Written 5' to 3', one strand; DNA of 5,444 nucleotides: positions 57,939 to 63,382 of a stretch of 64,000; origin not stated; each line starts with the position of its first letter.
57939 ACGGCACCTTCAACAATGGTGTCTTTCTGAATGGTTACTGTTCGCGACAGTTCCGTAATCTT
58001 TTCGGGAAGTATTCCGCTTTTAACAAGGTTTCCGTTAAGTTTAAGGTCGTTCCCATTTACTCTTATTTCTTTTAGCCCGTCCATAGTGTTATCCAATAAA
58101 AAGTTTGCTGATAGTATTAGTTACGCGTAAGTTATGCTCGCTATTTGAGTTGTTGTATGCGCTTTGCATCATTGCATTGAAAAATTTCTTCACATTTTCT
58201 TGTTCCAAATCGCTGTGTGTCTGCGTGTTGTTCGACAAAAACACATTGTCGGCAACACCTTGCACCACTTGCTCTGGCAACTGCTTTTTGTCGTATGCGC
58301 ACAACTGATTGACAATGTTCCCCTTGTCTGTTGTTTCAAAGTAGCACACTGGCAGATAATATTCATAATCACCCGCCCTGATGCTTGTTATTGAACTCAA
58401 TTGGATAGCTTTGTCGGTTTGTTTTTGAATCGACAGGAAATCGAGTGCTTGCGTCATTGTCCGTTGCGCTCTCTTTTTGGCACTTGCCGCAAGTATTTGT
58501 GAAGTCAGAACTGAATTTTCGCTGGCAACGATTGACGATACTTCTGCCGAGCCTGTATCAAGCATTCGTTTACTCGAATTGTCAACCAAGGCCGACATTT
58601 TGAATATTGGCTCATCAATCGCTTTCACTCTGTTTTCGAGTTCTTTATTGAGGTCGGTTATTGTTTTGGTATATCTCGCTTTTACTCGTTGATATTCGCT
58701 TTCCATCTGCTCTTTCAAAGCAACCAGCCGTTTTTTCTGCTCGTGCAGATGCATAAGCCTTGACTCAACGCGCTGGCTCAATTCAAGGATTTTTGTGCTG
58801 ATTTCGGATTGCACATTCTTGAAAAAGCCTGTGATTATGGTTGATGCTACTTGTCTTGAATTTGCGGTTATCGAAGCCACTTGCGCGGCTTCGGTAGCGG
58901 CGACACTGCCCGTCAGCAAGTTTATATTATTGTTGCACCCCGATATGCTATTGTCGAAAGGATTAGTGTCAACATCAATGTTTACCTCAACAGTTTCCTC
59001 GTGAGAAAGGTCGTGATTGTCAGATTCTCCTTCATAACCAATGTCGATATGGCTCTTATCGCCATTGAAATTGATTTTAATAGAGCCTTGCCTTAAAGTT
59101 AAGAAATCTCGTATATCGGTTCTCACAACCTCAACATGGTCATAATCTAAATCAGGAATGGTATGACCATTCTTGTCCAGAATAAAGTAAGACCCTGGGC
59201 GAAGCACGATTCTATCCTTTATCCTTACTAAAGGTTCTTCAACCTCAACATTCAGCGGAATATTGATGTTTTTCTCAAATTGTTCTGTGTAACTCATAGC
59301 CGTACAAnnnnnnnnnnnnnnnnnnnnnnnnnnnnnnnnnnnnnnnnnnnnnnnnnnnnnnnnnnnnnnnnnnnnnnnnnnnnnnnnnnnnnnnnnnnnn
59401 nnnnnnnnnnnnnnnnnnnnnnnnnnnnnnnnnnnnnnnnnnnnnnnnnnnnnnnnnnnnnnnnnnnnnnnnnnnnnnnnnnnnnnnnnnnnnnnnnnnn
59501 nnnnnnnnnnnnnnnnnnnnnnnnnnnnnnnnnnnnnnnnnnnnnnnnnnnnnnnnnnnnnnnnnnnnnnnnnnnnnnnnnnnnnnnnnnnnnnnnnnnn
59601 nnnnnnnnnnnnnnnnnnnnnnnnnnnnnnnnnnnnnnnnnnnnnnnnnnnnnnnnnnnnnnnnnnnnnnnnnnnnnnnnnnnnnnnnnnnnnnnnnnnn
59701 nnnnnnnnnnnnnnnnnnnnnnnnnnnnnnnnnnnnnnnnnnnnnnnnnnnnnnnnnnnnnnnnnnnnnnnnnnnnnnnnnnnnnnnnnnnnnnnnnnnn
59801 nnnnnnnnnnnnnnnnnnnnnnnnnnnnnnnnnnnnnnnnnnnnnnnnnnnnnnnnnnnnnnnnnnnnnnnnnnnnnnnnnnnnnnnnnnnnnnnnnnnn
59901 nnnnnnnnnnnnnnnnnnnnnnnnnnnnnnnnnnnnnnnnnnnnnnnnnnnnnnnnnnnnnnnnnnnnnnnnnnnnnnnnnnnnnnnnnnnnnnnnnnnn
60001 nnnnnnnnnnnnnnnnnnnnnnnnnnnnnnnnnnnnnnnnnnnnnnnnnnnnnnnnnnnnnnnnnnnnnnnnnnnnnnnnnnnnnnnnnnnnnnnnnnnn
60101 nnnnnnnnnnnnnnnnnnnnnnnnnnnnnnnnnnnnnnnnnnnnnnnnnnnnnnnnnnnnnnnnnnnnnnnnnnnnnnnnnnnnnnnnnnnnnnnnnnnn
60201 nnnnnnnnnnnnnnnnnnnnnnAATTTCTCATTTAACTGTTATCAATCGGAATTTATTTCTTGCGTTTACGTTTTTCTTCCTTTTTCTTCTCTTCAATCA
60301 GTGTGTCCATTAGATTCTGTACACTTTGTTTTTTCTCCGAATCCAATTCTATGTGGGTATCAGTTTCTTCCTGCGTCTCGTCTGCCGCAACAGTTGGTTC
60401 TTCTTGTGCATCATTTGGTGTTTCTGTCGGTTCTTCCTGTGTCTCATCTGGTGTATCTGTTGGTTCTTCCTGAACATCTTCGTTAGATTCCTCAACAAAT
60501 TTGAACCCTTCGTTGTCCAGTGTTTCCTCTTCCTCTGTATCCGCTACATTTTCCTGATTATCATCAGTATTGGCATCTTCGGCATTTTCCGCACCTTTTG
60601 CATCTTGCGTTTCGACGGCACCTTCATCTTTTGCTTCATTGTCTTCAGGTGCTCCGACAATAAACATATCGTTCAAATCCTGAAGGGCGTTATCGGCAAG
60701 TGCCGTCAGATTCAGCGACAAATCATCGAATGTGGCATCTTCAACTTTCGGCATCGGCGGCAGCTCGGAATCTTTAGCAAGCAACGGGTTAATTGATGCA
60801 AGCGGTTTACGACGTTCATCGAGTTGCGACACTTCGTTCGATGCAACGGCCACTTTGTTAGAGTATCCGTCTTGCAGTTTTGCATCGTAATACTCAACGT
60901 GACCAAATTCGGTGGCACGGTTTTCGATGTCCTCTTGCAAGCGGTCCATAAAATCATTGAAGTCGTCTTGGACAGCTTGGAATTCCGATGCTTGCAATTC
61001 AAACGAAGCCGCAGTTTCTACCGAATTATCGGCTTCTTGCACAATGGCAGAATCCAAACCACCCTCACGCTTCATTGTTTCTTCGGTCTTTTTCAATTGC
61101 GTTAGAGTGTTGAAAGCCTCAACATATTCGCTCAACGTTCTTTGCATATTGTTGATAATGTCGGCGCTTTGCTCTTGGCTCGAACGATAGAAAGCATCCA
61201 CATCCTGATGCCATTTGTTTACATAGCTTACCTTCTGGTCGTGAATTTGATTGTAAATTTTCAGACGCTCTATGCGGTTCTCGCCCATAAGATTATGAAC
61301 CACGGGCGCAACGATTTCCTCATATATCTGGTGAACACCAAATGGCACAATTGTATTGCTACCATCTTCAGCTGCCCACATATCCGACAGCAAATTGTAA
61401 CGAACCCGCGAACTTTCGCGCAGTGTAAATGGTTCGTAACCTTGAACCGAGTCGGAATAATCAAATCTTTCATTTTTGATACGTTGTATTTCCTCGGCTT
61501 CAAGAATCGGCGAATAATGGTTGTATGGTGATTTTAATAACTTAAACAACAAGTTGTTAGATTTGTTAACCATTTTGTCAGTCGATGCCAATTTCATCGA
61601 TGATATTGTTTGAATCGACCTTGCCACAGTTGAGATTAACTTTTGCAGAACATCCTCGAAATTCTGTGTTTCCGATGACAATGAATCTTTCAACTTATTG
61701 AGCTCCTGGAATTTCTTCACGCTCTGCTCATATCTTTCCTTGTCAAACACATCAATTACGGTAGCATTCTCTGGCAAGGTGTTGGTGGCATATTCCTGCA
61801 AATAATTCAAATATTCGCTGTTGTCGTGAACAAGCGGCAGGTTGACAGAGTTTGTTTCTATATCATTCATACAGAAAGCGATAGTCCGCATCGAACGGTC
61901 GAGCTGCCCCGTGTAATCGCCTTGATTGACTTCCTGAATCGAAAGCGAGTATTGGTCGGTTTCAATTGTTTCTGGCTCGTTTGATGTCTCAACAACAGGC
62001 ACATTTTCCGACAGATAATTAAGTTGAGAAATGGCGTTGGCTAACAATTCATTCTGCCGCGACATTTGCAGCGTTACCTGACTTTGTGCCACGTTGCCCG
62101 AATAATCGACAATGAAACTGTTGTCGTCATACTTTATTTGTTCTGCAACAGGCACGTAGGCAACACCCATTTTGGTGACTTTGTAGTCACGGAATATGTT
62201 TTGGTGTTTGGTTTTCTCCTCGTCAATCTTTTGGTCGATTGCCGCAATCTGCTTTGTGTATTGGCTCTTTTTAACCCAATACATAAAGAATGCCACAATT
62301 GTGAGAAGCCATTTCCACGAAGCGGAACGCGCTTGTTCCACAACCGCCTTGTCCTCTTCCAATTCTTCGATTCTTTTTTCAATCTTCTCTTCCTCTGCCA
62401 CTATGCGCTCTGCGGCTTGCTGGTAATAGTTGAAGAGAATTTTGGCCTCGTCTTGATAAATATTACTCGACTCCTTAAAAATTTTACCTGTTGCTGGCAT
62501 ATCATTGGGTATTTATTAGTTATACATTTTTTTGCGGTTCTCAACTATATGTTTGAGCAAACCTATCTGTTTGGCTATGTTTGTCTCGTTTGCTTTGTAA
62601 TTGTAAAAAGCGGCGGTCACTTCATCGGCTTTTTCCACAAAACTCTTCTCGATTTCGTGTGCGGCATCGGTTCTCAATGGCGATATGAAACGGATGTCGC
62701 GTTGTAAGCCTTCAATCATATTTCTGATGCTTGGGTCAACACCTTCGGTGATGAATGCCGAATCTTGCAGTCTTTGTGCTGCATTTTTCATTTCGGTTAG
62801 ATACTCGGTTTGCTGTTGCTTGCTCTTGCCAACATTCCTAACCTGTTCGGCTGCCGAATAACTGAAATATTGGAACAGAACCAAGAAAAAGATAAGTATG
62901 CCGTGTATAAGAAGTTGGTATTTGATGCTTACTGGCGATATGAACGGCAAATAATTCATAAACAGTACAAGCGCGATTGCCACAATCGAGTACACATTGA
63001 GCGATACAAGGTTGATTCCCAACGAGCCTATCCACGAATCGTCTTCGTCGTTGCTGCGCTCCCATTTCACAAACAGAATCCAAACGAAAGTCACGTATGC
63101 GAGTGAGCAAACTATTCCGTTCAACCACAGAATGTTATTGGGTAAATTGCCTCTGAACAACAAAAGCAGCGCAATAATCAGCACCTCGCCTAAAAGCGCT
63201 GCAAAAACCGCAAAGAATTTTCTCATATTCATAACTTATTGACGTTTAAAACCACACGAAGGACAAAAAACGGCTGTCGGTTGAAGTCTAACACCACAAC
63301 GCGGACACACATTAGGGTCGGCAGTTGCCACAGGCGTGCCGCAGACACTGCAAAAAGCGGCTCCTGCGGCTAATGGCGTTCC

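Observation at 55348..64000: Operon of at least 8 genes for zinc-ribbon, SPFH, bactofilin-like and coiled-coil membrane proteins with no recognisable enzyme: candidate undescribed envelope/membrane-scaffold system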

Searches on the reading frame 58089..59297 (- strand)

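Call 4: search_protein_families(library=pfam, proteins=[window:58089-59297:-], max_evalue=1)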
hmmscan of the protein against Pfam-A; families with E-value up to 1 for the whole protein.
window:58089-59297:- (402 aa): 6 families
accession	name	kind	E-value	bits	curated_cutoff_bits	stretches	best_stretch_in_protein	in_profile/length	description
PF04949.18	Transcrip_act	-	0.0083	16.5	27.5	1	146-221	18-96/154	Transcriptional activator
PF06705.16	SF-assemblin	-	0.049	13.4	30.6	1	186-266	53-136/247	SF-assemblin/beta giardin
PF20667.3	Sec10_N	-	0.075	13.6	27.4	1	178-237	9-68/118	Exocyst complex component Sec10, N-terminal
PF11629.13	Mst1_SARAH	-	0.11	13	23.1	1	184-210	9-35/48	C terminal SARAH domain of Mst1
PF24185.1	DUF7413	-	0.17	12.6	27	1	153-222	4-71/128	Domain of unknown function (DUF7413)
PF24590.1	DUF7615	-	0.87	10.5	27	1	172-235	20-86/106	Domain of unknown function (DUF7615)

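Call 5: search_protein_families(library=padloc, proteins=[window:58089-59297:-], max_evalue=1)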
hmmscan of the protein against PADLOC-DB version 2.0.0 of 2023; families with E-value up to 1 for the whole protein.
window:58089-59297:- (402 aa): 1 family
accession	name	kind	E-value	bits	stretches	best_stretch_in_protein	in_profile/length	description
PDLC03841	LeoBC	-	0.35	7.9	1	143-238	295-386/601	-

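Call 6: search_protein_families(library=ncbifam, proteins=[window:58089-59297:-], max_evalue=1)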
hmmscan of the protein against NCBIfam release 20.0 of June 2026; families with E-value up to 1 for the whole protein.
window:58089-59297:- (402 aa): 1 family
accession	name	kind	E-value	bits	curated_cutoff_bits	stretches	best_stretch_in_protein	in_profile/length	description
NF012216.1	D_ala_D_lac_VanB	exception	0.075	12.2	750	1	84-150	6-74/342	D-alanine--(R)-lactate ligase VanB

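Call 7: search_protein_families(library=phrogs, proteins=[window:58089-59297:-], max_evalue=0.1)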
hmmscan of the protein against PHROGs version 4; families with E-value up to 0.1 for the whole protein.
window:58089-59297:- (402 aa): 3 families
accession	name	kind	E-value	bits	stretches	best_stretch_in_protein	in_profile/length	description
phrog_9065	-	unknown function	0.017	16.3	0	288-319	9-40/83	-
phrog_491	-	DNA, RNA and nucleotide metabolism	0.023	15.4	1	173-253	16-96/176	Mu Gam-like end protection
phrog_19139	-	unknown function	0.066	14.6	1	162-240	57-136/151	-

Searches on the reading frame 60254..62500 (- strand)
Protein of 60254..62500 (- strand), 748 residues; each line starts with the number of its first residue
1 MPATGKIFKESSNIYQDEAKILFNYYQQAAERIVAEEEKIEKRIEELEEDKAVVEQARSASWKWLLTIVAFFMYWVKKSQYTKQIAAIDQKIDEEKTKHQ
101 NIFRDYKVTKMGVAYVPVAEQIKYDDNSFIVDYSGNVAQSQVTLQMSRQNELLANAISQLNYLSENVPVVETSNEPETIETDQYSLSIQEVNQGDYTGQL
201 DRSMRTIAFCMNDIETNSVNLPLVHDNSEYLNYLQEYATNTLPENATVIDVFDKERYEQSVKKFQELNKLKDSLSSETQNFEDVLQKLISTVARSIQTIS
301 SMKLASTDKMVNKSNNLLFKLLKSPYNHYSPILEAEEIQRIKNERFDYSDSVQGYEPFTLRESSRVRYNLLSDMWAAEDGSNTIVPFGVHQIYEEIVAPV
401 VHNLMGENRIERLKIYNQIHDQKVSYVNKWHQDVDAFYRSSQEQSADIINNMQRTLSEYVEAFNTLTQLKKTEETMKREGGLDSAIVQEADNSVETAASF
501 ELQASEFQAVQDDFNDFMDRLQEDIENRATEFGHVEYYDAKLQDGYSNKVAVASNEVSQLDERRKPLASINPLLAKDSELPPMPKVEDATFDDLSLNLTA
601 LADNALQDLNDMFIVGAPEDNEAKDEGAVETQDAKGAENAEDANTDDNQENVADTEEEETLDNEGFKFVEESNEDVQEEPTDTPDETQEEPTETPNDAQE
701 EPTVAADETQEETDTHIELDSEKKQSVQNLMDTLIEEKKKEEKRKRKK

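Call 4: search_protein_families(library=pfam, proteins=[window:60254-62500:-], max_evalue=1)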
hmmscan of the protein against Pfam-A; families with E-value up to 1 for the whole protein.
window:60254-62500:- (748 aa): 1 family
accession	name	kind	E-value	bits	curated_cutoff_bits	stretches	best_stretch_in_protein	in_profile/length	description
PF16675.10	FOXO_KIX_bdg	-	0.19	12.6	27.2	1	233-296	11-66/80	KIX-binding domain of forkhead box O, CR2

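Call 5: search_protein_families(library=padloc, proteins=[window:60254-62500:-], max_evalue=1)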
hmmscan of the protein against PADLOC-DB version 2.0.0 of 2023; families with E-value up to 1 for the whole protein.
window:60254-62500:- (748 aa): 1 family
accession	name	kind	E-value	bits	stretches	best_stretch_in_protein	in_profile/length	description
PDLC02978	2TM-TIR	-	0.27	9.6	1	60-101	71-112/124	-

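Call 6: search_protein_families(library=ncbifam, proteins=[window:60254-62500:-], max_evalue=1)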
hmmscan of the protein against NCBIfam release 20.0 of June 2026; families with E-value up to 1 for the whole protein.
window:60254-62500:- (748 aa): 0 families

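Call 7: search_protein_families(library=phrogs, proteins=[window:60254-62500:-], max_evalue=0.1)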
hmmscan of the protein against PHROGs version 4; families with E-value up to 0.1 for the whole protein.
window:60254-62500:- (748 aa): 0 families

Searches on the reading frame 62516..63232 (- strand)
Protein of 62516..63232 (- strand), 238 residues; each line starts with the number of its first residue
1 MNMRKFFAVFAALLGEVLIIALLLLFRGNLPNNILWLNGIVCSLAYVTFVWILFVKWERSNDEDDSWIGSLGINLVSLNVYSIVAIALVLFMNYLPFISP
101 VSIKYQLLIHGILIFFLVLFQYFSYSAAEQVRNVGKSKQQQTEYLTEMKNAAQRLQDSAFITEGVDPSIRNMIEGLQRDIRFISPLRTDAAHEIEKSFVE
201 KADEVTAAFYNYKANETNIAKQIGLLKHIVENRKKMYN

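Call 4: search_protein_families(library=pfam, proteins=[window:62516-63232:-], max_evalue=1)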
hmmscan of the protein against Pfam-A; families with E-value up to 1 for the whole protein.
window:62516-63232:- (238 aa): 2 families
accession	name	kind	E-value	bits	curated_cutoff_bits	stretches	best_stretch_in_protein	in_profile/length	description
PF06098.16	Radial_spoke_3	-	0.12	12.2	26.4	1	136-237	132-227/229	Radial spoke protein 3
PF18572.7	T6PP_N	-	0.16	12.4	25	1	151-196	59-94/99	Trehalose-6-phosphate phosphatase N-terminal helical bundle domain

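Call 5: search_protein_families(library=padloc, proteins=[window:62516-63232:-], max_evalue=1)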
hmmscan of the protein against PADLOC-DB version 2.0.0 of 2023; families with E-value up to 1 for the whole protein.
window:62516-63232:- (238 aa): 1 family
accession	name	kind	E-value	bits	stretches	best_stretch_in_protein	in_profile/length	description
PDLC00640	ZorA2|ZorA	-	0.0039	13.9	1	128-211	413-494/590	MotA/ExbB/TolQ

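Call 6: search_protein_families(library=ncbifam, proteins=[window:62516-63232:-], max_evalue=1)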
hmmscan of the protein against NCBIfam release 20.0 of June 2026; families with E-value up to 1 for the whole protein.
window:62516-63232:- (238 aa): 2 families
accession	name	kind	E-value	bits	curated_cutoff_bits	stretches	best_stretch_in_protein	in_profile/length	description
NF040856.1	FexB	exception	0.016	14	950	1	80-125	238-288/469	chloramphenicol/florfenicol efflux MFS transporter FexB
TIGR03025.1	EPS_sugtrans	subfamily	0.062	12.5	295.55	1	19-139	8-126/445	exopolysaccharide biosynthesis polyprenyl glycosylphosphotransferase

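Call 7: search_protein_families(library=phrogs, proteins=[window:62516-63232:-], max_evalue=0.1)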
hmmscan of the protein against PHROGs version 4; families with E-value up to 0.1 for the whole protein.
window:62516-63232:- (238 aa): 1 family
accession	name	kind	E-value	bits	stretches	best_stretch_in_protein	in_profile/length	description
phrog_7730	-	lysis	0.0027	18.3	1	104-211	12-127/207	i-spanin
